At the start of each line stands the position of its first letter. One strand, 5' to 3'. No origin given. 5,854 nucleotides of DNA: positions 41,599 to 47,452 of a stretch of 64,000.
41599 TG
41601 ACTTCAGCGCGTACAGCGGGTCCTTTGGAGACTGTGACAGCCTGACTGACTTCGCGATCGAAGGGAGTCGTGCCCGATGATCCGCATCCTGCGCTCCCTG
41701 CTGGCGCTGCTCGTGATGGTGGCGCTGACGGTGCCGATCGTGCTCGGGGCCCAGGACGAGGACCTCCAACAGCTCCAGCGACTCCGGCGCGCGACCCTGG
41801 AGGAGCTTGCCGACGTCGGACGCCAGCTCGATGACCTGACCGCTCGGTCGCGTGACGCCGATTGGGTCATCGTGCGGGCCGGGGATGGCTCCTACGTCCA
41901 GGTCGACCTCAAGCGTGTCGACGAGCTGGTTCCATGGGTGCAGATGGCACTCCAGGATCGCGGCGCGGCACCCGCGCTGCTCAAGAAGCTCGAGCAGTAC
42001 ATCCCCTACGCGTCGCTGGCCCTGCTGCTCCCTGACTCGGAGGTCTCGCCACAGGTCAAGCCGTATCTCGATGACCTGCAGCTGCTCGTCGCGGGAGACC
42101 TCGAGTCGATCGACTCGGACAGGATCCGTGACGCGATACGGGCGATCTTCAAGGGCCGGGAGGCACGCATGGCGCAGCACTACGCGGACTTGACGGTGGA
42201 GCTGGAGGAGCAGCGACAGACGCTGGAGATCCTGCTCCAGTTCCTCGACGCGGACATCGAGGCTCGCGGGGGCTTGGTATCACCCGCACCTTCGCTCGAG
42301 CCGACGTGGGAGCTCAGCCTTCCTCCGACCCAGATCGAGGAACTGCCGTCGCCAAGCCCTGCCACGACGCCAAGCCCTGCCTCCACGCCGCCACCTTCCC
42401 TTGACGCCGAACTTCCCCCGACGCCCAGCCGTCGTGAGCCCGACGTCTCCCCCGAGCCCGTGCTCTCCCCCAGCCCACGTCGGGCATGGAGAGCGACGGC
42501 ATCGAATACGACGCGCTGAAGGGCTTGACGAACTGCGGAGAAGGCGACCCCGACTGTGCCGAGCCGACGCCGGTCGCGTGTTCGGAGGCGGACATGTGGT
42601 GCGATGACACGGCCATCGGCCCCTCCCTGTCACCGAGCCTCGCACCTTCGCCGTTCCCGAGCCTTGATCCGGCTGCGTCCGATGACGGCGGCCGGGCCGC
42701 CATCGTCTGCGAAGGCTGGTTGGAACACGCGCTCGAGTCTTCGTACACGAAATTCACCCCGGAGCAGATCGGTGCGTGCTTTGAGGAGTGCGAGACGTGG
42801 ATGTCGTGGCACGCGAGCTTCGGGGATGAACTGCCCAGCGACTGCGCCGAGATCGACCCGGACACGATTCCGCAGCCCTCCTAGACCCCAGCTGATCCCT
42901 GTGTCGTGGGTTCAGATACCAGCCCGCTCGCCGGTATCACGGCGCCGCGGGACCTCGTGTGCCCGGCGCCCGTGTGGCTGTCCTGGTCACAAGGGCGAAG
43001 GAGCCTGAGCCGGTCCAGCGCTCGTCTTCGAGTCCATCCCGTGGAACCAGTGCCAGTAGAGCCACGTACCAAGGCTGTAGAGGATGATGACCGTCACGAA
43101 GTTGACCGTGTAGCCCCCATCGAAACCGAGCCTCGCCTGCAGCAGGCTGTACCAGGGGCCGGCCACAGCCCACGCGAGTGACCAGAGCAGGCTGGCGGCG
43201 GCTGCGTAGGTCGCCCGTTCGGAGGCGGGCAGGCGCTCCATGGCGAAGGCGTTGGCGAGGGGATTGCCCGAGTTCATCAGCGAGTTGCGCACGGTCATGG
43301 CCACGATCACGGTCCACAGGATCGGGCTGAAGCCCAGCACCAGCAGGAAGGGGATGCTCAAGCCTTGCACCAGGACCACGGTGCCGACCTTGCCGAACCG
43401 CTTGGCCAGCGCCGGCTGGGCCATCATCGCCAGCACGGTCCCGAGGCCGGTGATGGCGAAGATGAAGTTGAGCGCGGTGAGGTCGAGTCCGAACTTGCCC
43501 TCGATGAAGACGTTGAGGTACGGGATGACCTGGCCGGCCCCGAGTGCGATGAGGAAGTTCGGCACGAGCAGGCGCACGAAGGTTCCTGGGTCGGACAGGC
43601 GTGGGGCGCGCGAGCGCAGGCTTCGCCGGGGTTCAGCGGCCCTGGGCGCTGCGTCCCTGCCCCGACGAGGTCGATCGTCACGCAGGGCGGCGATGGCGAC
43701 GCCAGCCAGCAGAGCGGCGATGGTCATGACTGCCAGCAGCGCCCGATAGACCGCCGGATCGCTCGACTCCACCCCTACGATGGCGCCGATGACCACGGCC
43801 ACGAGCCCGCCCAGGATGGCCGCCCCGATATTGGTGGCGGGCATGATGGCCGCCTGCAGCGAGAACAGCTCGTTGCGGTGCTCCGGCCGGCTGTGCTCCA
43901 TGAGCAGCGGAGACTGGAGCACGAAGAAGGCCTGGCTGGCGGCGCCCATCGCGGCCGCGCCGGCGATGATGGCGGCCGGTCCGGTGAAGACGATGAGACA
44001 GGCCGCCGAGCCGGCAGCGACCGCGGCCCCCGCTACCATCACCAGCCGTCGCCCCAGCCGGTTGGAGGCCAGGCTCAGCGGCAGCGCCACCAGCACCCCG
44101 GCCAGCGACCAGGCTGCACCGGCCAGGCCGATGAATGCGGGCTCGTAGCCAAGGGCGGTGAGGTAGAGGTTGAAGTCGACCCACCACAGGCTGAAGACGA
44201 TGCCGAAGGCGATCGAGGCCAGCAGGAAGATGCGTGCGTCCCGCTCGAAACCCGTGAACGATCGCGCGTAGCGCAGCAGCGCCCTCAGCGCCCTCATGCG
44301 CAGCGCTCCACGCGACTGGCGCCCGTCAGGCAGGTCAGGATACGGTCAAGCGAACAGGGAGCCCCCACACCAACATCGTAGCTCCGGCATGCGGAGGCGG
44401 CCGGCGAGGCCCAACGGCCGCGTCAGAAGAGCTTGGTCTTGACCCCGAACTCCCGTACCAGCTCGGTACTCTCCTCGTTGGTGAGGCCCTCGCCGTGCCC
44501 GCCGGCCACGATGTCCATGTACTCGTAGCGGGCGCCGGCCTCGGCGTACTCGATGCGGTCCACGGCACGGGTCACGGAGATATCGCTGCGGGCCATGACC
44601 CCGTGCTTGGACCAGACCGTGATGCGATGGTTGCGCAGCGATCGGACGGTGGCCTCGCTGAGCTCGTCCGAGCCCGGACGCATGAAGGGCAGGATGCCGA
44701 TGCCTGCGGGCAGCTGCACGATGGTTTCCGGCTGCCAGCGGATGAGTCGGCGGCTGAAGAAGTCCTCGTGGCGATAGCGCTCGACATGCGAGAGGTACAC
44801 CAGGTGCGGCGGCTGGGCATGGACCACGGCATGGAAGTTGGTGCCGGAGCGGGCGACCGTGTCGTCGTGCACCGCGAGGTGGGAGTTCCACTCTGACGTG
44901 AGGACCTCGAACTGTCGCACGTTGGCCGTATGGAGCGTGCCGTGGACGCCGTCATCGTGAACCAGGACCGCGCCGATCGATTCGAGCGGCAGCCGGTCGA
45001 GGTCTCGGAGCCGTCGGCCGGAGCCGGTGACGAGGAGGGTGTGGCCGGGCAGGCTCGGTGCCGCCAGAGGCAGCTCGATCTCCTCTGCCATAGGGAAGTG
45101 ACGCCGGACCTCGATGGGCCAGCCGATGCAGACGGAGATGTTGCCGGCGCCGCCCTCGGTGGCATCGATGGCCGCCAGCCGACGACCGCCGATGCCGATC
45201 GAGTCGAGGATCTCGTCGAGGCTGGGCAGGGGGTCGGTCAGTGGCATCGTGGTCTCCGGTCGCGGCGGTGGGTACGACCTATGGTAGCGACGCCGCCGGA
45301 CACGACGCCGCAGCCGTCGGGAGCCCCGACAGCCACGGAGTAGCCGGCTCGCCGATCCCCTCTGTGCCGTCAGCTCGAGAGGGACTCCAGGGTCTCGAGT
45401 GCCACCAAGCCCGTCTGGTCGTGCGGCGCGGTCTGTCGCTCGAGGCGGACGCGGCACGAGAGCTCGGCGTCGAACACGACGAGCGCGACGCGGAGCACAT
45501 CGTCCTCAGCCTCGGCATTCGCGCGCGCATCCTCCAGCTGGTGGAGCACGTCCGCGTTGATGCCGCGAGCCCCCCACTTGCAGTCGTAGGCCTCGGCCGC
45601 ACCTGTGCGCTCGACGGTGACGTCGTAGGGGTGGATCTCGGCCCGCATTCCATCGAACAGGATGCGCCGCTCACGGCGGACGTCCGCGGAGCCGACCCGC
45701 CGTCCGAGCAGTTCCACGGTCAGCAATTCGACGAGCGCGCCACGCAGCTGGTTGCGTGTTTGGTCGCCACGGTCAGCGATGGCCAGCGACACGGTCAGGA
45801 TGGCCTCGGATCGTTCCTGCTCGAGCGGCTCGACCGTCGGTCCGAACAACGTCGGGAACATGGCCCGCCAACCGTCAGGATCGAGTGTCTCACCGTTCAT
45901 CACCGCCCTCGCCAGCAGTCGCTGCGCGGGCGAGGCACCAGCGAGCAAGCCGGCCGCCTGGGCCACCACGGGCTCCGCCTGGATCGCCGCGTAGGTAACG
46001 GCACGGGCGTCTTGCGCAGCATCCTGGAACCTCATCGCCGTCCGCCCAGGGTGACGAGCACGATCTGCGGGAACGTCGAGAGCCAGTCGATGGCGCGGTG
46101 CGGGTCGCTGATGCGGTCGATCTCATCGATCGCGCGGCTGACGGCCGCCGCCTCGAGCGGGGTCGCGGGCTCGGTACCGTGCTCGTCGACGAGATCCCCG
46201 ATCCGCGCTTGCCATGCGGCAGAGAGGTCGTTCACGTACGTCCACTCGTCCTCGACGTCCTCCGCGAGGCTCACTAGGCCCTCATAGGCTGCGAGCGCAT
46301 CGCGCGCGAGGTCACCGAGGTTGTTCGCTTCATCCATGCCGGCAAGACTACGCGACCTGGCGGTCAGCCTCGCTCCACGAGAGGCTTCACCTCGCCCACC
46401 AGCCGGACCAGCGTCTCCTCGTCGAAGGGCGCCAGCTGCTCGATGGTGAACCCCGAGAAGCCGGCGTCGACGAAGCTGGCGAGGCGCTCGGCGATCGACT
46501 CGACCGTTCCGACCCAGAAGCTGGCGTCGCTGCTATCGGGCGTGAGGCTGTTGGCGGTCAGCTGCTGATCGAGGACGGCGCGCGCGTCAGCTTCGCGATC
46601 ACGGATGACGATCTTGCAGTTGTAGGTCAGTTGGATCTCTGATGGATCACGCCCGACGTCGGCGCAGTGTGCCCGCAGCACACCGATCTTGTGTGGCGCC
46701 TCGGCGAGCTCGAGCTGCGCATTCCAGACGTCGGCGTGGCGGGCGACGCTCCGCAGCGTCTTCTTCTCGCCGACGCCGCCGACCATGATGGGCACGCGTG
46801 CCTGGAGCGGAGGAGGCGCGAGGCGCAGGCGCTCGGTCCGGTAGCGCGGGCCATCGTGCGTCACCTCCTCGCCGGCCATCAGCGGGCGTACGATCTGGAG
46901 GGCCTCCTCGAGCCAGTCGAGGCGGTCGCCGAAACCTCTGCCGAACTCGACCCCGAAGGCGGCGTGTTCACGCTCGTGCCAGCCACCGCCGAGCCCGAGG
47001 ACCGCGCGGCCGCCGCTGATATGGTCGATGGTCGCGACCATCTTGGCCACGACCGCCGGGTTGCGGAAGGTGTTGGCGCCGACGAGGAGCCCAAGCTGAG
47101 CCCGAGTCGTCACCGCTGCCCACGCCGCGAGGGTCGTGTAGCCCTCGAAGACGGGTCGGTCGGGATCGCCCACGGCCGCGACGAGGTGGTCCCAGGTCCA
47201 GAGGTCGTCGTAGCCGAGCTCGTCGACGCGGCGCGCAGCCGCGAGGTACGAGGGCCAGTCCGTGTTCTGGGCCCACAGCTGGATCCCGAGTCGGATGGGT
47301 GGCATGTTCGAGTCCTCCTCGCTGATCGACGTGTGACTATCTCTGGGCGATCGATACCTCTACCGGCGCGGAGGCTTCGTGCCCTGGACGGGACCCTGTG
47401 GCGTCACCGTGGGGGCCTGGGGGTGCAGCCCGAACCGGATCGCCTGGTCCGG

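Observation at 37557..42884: Operon-like array of paralogous secreted proteins of unrecognised family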

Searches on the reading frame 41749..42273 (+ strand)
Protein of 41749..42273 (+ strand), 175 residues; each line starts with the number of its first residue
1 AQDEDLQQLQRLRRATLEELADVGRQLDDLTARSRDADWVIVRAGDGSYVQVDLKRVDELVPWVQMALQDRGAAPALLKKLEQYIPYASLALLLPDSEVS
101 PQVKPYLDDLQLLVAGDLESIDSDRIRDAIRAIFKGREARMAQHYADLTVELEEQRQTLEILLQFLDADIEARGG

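Call 54: find_related_loci(query=A6, collection=genome_contigs, flank=10000)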
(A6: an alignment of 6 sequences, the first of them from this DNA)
Query A6 (175 aa) in genome_contigs; peptide patterns used: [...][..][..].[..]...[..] (x = any residue, [..] = any of these).
17 stretches matched a pattern; 1 encode a relative of the query (tblastn E <= 1e-3); 1 distinct loci.
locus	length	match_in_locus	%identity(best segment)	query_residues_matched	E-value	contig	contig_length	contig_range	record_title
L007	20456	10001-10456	52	12-173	4e-43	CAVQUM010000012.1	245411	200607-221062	MAG: uncultured Chloroflexia bacterium isolate MFD09964.bin.2.52 genome assembly, contig: contig_40470, whole genome sho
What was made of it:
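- Tried and rejected: The genome scan gave one locus (call 54).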

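Call 76: find_related_loci(query=A6, collection=metagenome_contigs, flank=8000)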
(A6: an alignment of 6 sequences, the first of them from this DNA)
Query A6 (175 aa) in metagenome_contigs; peptide patterns used: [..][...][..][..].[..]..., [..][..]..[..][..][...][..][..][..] (x = any residue, [..] = any of these).
600 stretches matched a pattern, but none encodes a relative of the query by tblastn (E <= 1e-3).

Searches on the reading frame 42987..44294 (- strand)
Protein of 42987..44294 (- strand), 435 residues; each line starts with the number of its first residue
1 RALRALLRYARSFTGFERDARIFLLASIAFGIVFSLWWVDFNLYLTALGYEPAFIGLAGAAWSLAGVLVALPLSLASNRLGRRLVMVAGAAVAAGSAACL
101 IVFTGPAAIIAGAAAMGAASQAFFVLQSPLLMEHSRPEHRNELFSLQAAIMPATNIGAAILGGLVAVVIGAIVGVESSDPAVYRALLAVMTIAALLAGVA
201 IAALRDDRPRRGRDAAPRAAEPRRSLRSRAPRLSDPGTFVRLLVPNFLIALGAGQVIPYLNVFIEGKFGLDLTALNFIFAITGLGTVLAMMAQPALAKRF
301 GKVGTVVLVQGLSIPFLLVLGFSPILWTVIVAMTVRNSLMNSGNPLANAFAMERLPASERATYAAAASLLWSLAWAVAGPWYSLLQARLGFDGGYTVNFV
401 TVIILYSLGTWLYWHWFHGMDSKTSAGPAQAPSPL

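Call 65: search_protein_families(library=pfam, proteins=[window:42987-44294:-], max_evalue=0.001)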
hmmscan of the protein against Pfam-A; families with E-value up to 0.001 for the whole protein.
window:42987-44294:- (435 aa): 2 families
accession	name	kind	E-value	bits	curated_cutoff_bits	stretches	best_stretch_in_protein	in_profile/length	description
PF07690.21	MFS_1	-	2.9e-32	112.4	33.4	1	24-378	2-346/347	Major Facilitator Superfamily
PF12832.13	MFS_1_like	-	9.8e-06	25.3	25.2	1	254-392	16-155/373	MFS_1 like family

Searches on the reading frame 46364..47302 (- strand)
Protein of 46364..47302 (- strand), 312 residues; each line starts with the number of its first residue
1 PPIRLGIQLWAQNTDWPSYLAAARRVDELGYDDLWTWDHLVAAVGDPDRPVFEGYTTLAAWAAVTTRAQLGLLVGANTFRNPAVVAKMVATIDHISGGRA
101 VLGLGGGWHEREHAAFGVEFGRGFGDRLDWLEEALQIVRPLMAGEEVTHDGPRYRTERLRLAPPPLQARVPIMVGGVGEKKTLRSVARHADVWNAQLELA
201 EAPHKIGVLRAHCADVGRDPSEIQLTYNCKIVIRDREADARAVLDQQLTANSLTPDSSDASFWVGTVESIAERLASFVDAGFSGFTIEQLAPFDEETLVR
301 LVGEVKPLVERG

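Call 65: search_protein_families(library=pfam, proteins=[window:46364-47302:-], max_evalue=0.001)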
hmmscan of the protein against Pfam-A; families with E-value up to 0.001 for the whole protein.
window:46364-47302:- (312 aa): 1 family
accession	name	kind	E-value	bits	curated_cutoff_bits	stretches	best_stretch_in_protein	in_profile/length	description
PF00296.26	Bac_luciferase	-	1.4e-50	172.9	27.9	1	14-248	20-245/314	Luciferase-like monooxygenase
